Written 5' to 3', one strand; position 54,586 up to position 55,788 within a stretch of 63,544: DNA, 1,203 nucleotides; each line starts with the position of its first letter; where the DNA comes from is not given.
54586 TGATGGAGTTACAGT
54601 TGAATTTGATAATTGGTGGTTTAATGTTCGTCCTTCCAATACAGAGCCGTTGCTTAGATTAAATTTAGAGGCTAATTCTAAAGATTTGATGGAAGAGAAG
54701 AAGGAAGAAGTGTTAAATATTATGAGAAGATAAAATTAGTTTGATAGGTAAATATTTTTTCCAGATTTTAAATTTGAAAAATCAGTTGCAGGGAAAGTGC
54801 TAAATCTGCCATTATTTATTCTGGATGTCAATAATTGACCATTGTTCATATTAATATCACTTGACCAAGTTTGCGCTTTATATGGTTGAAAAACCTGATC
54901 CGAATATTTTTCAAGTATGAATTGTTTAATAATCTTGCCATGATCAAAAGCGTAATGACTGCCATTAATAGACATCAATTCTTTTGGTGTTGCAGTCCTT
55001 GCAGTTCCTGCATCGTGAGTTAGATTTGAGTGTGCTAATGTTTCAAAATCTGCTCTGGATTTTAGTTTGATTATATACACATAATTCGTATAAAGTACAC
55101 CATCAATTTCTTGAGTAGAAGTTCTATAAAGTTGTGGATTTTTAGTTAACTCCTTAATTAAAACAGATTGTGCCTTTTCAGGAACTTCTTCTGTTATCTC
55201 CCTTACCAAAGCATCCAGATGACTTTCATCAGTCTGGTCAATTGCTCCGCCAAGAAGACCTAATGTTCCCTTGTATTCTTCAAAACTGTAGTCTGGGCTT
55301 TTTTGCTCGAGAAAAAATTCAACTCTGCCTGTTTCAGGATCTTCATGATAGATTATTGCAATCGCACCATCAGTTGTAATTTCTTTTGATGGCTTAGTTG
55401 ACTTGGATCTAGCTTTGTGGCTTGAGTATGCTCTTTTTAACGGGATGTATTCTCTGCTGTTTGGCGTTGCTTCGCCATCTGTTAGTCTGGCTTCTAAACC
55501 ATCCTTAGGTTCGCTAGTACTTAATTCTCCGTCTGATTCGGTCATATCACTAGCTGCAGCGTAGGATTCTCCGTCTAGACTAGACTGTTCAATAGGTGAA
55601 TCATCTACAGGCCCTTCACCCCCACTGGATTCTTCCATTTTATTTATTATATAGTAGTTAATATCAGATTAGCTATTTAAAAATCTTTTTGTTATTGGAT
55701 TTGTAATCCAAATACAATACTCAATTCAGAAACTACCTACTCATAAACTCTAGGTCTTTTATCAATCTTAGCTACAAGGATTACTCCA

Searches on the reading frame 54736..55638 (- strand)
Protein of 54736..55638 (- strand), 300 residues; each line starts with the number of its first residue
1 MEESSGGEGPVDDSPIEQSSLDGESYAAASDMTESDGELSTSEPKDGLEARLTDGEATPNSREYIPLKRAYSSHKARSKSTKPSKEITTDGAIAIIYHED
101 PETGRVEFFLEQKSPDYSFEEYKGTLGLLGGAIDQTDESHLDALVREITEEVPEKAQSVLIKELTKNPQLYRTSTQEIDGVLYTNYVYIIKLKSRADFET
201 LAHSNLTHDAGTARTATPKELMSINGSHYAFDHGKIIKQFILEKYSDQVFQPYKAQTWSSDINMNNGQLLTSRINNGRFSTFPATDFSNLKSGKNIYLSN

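Call 107: search_protein_families(library=pfam, proteins=[window:54736-55638:-], max_evalue=0.01)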
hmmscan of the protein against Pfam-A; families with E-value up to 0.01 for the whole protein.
window:54736-55638:- (300 aa): 1 family
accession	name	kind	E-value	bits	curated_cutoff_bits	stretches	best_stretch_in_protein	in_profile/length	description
PF22327.2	Nudt16-like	-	9.5e-05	22.8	27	1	123-193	32-96/161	U8 snoRNA-decapping enzyme-like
